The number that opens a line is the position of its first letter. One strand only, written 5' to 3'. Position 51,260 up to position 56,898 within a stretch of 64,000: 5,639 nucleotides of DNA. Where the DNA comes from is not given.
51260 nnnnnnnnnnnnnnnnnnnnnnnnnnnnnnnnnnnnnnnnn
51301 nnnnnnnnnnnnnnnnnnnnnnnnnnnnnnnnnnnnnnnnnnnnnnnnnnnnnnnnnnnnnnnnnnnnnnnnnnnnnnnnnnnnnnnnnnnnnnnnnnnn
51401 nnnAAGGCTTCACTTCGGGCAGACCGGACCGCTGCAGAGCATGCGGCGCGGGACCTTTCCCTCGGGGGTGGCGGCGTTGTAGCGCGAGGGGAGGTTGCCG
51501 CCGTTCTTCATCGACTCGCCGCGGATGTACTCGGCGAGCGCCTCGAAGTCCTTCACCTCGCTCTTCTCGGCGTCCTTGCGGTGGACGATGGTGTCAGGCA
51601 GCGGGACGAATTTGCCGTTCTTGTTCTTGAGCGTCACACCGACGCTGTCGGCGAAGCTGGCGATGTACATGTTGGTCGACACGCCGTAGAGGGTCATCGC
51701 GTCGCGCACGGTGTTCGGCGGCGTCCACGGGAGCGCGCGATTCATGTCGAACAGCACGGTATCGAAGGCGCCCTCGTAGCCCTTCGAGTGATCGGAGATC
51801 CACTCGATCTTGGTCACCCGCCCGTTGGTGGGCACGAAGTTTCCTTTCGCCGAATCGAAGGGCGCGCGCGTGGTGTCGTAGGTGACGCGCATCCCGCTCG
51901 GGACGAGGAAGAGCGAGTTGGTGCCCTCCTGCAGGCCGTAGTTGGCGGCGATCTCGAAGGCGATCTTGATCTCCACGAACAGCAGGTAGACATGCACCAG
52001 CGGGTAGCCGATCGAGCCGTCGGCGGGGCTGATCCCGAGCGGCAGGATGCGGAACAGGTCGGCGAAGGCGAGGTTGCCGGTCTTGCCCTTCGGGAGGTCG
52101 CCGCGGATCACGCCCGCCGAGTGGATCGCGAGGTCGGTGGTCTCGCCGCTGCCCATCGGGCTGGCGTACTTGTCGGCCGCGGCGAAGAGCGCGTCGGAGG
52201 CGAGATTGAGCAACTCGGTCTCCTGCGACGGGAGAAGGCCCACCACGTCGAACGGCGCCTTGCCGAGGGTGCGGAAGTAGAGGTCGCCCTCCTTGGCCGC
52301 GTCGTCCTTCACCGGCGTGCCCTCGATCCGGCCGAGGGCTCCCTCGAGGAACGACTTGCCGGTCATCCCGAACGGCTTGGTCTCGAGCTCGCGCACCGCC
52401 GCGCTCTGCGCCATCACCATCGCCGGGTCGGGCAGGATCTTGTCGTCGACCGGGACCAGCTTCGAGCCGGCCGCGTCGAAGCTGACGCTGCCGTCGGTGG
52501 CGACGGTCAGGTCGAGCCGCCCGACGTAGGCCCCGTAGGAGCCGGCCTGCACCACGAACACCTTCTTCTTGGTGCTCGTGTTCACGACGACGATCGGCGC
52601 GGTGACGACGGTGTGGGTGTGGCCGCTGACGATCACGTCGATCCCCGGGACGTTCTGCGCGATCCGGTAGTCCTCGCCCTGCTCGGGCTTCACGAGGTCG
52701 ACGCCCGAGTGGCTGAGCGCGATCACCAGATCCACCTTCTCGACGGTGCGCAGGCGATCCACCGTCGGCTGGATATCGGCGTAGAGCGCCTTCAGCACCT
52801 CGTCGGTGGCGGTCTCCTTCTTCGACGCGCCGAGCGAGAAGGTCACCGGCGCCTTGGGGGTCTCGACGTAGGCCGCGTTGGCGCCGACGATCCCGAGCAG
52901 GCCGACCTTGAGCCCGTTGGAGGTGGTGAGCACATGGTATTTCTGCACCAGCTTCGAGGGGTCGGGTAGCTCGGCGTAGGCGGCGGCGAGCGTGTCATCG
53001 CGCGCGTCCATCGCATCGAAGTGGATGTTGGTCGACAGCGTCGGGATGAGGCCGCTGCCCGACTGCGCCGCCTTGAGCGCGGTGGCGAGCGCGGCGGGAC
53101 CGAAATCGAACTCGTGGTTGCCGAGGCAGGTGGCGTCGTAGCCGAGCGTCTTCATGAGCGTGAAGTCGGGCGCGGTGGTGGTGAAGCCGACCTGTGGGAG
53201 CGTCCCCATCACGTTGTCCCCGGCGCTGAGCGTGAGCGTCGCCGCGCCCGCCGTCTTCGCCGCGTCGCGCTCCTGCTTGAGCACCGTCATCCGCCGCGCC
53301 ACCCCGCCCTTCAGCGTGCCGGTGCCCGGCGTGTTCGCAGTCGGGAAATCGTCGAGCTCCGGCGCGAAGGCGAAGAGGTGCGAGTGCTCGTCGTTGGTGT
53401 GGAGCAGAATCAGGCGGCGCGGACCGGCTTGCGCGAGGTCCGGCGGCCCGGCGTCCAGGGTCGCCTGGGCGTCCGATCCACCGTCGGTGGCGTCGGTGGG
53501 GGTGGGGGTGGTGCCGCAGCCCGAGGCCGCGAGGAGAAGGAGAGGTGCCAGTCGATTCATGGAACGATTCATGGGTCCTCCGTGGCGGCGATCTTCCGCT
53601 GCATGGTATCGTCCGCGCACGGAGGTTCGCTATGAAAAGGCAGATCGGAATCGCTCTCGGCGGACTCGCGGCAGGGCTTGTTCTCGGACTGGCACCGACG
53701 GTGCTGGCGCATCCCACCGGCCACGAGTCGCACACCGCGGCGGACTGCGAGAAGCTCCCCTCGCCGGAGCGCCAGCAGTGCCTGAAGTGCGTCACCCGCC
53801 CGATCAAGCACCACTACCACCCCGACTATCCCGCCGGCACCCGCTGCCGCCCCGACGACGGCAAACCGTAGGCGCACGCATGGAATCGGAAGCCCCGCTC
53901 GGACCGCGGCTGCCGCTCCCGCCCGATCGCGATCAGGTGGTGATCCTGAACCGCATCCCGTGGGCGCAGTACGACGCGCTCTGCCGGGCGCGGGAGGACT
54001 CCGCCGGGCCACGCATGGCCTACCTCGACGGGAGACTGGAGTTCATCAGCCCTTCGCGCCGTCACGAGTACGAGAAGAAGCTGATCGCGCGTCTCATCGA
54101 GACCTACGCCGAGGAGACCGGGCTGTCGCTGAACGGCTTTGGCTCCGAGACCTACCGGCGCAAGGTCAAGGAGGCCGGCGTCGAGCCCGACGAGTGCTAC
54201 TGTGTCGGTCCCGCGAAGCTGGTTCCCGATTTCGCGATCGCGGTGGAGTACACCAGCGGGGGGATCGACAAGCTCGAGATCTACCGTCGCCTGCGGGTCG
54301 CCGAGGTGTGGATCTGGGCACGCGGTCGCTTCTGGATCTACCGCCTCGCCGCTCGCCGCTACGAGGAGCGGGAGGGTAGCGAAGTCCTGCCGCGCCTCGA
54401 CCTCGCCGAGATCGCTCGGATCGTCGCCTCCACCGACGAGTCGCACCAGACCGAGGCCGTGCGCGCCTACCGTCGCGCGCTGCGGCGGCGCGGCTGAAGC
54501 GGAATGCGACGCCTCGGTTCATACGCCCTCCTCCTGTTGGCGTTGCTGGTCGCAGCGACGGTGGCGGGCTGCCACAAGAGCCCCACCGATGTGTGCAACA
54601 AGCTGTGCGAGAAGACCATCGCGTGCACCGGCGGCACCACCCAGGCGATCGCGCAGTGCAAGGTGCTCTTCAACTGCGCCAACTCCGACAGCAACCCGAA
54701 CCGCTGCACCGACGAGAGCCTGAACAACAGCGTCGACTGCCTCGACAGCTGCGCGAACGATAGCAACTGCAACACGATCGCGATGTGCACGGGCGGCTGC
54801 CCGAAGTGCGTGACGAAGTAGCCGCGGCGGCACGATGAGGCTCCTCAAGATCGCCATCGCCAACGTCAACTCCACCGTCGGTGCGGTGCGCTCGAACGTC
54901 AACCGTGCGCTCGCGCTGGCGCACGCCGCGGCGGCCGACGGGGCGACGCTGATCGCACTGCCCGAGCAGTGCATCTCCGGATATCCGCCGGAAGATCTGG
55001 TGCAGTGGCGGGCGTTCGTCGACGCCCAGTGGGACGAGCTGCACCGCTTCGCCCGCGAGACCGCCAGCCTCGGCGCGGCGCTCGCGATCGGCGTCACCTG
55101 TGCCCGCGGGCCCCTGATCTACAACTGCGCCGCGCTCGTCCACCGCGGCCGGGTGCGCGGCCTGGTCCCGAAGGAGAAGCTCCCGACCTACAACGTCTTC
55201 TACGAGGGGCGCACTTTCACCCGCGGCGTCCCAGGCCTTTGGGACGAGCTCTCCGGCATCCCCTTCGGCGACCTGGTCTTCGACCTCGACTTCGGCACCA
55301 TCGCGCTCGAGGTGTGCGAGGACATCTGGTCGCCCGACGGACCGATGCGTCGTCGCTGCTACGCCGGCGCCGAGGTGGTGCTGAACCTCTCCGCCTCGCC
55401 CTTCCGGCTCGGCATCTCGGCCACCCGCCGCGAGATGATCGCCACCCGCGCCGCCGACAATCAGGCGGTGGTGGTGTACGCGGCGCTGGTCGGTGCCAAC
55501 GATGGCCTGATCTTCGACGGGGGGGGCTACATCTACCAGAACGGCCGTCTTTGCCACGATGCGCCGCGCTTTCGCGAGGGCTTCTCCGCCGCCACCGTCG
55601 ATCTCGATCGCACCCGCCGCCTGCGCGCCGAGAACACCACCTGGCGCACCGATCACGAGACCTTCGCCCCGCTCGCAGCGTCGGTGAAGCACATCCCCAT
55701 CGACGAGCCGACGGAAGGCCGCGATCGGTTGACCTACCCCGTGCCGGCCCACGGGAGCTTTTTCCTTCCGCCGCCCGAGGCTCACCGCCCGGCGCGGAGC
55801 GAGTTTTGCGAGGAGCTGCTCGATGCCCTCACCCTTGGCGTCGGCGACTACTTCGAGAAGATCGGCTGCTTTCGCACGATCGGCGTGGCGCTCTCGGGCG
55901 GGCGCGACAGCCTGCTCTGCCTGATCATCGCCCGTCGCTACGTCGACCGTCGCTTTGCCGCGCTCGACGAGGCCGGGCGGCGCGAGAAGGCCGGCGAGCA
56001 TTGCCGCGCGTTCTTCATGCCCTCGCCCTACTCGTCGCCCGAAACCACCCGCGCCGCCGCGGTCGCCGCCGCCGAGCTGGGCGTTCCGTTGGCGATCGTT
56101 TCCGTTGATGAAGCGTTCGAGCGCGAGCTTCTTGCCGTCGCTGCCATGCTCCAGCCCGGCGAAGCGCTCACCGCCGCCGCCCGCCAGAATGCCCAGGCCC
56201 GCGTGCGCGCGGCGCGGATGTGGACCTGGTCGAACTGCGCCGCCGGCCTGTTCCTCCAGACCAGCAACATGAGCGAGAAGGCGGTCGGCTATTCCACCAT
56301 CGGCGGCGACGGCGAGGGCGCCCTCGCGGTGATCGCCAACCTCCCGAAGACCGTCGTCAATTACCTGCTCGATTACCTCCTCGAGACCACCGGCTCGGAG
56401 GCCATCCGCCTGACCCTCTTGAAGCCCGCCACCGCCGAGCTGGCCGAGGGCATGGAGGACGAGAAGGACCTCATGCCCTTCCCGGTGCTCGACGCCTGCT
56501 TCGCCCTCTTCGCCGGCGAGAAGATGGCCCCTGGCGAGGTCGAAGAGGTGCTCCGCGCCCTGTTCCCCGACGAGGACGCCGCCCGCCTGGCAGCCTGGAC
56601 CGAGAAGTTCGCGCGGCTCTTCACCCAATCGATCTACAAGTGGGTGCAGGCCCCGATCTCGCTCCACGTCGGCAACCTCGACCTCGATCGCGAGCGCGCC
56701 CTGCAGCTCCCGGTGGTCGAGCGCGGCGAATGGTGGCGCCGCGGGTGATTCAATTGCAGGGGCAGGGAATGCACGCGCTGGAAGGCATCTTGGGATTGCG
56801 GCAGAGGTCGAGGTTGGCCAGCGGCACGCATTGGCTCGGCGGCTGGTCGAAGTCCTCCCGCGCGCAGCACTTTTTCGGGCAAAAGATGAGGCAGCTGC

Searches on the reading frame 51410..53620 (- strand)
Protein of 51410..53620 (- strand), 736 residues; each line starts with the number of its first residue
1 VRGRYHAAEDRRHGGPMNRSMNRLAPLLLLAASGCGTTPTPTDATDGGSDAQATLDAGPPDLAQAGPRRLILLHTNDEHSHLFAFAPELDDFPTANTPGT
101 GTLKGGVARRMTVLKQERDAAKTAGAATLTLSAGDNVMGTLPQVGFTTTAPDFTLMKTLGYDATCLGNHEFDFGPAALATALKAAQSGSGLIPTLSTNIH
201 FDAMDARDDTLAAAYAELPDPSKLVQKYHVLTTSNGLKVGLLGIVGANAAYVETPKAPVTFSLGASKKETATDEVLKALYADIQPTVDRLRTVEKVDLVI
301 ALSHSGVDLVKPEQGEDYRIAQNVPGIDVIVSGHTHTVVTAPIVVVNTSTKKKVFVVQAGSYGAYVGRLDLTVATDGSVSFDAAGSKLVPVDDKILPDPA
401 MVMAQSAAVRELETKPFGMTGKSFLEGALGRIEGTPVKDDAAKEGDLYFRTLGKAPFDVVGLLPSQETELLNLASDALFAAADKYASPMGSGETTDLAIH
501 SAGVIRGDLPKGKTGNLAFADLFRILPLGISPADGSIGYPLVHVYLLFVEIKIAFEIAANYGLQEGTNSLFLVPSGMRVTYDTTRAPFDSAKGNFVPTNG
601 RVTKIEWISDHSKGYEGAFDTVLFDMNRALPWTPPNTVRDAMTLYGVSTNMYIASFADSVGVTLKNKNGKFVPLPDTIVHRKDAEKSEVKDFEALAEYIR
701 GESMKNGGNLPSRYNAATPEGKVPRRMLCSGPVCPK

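Call 84: search_protein_families(library=pfam, proteins=[window:51410-53620:-], max_evalue=0.001)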
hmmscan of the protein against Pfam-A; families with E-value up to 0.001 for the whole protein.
window:51410-53620:- (736 aa): 3 families
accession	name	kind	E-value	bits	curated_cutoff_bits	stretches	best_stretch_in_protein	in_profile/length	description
PF02872.23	5_nucleotid_C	-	1.3e-06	29.1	23.6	1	465-607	19-125/158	5'-nucleotidase, C-terminal domain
PF00149.33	Metallophos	-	7e-06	27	21.5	1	73-337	4-190/191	Calcineurin-like phosphoesterase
PF09587.15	PGA_cap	-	1e-05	25.6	27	1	226-343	121-238/255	Bacterial capsule synthesis protein PGA_cap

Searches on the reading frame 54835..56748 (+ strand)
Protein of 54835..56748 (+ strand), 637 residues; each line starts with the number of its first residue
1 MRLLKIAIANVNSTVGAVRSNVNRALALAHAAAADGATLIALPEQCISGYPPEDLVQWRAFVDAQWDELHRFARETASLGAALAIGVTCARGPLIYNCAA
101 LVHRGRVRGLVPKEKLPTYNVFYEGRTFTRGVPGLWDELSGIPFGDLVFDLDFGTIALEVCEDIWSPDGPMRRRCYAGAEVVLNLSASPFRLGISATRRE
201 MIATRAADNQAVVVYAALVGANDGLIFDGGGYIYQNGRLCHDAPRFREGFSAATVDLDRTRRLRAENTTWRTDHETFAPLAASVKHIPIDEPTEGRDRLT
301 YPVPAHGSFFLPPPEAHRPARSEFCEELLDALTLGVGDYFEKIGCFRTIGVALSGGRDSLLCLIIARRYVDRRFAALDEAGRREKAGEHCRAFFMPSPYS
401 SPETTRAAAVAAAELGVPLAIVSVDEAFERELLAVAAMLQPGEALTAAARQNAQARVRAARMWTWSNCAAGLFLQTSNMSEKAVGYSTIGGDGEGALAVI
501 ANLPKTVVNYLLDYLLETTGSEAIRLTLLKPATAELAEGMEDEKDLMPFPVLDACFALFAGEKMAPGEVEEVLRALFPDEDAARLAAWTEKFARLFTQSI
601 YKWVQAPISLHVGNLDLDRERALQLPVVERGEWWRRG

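Call 84: search_protein_families(library=pfam, proteins=[window:54835-56748:+], max_evalue=0.001)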
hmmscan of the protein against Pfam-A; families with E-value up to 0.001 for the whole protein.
window:54835-56748:+ (637 aa): 2 families
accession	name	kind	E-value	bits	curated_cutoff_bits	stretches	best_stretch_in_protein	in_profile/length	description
PF02540.23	NAD_synthase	-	3.8e-27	95.4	21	1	331-571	4-216/242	NAD synthase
PF00795.27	CN_hydrolase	-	7.9e-22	78.3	23.2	1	5-264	1-255/256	Carbon-nitrogen hydrolase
